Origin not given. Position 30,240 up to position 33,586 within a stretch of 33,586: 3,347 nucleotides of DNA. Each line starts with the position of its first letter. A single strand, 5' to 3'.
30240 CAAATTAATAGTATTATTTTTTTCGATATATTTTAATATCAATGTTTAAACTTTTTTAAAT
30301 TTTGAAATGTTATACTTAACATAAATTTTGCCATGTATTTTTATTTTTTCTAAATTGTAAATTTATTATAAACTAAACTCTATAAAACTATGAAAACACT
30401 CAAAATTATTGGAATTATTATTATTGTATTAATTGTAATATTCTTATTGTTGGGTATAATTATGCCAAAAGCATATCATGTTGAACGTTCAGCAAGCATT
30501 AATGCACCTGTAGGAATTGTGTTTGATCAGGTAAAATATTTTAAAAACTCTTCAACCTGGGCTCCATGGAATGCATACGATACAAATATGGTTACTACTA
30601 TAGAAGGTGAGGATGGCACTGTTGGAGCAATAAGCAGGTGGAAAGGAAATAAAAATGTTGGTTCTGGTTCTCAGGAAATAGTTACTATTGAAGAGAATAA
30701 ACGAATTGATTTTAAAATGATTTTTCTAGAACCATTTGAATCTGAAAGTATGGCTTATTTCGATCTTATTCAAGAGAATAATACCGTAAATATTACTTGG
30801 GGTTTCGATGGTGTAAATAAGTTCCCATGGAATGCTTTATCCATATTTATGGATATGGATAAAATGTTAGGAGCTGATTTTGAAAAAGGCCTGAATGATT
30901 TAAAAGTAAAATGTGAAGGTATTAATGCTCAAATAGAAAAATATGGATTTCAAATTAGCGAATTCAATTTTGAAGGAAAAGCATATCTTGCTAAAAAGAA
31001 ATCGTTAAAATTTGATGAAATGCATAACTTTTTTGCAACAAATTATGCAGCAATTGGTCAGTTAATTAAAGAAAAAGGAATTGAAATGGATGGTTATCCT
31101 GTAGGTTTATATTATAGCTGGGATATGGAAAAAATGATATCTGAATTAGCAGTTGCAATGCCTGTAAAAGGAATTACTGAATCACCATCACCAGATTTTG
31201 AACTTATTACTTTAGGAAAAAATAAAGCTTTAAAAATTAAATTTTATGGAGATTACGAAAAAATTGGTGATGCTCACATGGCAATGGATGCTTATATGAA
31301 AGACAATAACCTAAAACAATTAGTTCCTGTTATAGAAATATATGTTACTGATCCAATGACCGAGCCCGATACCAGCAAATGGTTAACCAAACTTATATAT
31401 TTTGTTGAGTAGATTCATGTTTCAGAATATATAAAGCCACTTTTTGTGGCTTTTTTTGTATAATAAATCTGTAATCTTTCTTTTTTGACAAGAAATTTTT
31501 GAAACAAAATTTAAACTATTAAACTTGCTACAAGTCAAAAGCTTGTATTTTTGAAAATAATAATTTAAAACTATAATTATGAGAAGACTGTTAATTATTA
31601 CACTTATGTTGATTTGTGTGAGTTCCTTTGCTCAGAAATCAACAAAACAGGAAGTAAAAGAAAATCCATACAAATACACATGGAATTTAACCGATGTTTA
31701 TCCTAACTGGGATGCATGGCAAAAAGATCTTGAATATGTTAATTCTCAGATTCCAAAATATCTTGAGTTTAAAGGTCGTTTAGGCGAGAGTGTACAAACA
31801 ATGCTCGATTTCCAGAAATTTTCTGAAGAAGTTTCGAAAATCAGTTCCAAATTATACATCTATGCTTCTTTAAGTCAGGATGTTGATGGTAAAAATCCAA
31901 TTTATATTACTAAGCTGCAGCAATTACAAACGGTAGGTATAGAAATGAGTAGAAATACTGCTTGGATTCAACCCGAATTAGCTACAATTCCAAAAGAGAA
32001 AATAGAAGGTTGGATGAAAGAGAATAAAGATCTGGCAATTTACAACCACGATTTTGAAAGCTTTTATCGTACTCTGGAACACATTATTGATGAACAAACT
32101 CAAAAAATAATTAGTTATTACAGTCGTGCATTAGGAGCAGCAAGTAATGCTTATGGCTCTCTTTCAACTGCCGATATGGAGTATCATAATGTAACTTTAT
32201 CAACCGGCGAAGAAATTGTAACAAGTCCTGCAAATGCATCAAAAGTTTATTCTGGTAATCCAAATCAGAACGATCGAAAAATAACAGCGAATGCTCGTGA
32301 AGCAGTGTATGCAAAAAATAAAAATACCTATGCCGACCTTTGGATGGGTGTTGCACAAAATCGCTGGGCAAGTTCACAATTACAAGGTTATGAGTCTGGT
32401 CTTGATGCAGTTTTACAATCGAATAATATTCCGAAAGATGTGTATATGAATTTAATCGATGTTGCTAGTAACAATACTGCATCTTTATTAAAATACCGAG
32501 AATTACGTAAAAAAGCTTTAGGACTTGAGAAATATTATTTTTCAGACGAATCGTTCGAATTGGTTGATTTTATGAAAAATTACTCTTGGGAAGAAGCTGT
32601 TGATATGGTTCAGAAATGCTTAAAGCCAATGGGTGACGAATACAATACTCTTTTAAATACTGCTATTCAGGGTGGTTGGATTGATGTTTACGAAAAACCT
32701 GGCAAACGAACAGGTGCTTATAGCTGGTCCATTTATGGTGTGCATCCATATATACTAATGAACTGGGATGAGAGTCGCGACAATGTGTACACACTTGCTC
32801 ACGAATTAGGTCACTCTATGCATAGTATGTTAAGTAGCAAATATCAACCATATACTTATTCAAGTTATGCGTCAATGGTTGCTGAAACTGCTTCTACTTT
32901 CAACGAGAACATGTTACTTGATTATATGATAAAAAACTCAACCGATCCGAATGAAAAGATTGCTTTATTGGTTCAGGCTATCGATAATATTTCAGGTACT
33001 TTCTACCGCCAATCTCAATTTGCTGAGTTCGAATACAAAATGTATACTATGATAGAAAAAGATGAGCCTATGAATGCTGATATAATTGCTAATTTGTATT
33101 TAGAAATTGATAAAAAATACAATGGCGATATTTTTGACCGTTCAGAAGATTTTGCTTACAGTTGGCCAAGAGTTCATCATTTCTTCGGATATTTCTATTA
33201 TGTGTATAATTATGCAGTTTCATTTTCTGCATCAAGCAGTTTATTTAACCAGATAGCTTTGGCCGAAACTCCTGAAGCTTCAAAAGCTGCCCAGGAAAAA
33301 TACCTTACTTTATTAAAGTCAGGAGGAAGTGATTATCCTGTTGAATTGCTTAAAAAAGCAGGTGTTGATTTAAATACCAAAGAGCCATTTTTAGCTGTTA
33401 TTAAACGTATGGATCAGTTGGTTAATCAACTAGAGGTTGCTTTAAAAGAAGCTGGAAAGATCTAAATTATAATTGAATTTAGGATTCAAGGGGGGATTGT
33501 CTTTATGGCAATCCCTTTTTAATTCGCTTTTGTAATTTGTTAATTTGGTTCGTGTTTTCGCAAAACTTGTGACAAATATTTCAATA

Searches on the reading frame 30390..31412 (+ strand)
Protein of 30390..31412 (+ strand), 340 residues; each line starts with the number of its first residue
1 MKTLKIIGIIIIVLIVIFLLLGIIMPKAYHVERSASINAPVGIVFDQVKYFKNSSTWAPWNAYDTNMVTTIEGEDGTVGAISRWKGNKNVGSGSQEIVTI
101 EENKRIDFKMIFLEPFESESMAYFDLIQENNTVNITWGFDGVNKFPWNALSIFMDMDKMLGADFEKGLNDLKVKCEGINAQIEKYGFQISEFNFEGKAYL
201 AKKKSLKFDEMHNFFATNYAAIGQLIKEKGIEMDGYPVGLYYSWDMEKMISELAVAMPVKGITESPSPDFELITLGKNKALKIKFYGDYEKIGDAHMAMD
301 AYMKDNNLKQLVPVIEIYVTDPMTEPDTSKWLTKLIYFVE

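Call 4: search_protein_families(library=ncbifam, proteins=[window:30390-31412:+], max_evalue=0.01)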
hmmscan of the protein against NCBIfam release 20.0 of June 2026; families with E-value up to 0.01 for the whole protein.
window:30390-31412:+ (340 aa): 2 families
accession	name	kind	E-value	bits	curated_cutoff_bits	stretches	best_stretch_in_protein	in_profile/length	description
NF052495.1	PktCycXAC1230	equivalog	9.1e-15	54.7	490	1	7-172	5-175/380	polyketide cyclase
NF047583.1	LIC10604_fam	equivalog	0.00028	20.5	200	1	6-58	5-58/161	LIC10604 family protein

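Call 5: search_protein_families(library=pfam, proteins=[window:30390-31412:+], max_evalue=0.01)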
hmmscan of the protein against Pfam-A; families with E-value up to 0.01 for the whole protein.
window:30390-31412:+ (340 aa): 2 families
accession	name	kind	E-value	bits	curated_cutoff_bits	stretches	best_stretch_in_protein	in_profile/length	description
PF06445.20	GyrI-like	-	1.2e-09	39.1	26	1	197-335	11-150/155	GyrI-like small molecule binding domain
PF10604.15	Polyketide_cyc2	-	8.1e-09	36.3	27.4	1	30-176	3-142/142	Polyketide cyclase / dehydrase and lipid transport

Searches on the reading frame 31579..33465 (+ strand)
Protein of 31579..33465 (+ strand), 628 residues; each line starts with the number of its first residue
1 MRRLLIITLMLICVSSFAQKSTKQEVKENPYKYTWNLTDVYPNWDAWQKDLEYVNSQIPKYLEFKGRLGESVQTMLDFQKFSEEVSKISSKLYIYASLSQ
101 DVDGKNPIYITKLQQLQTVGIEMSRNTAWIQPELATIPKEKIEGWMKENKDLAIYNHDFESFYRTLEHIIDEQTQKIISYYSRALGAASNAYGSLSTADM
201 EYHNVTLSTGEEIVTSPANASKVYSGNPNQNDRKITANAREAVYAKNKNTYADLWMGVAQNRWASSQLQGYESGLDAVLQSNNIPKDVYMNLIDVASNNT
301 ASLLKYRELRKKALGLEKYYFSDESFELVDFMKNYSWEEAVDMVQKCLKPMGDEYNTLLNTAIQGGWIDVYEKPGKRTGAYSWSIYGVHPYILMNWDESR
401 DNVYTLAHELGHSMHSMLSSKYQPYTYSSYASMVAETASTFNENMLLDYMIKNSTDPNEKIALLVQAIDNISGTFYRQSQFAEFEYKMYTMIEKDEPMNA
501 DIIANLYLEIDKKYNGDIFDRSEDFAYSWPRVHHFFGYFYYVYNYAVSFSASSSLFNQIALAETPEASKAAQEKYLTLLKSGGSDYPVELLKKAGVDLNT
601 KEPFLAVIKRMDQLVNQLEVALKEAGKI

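Call 4: search_protein_families(library=ncbifam, proteins=[window:31579-33465:+], max_evalue=0.01)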
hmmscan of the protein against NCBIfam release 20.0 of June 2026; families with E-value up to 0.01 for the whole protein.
window:31579-33465:+ (628 aa): 3 families
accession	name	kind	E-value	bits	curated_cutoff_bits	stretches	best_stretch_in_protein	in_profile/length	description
TIGR00181.1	pepF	equivalog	1.2e-164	549.4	490.55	1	27-619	2-589/591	oligoendopeptidase F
TIGR02290.1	M3_fam_3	subfamily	2e-90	304.5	561.7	1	34-619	1-585/587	M3 family oligoendopeptidase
TIGR02289.1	M3_not_pepF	subfamily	3.2e-25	88.7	442.35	1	223-618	151-548/549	M3 family oligoendopeptidase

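Call 5: search_protein_families(library=pfam, proteins=[window:31579-33465:+], max_evalue=0.01)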
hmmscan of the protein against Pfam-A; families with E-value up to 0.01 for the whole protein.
window:31579-33465:+ (628 aa): 2 families
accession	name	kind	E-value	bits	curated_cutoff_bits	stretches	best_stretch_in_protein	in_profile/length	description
PF01432.26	Peptidase_M3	-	7.6e-62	210.6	27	1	227-606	5-453/457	Peptidase family M3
PF08439.15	Peptidase_M3_N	-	3.7e-14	53.1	25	1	133-201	1-69/70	Oligopeptidase F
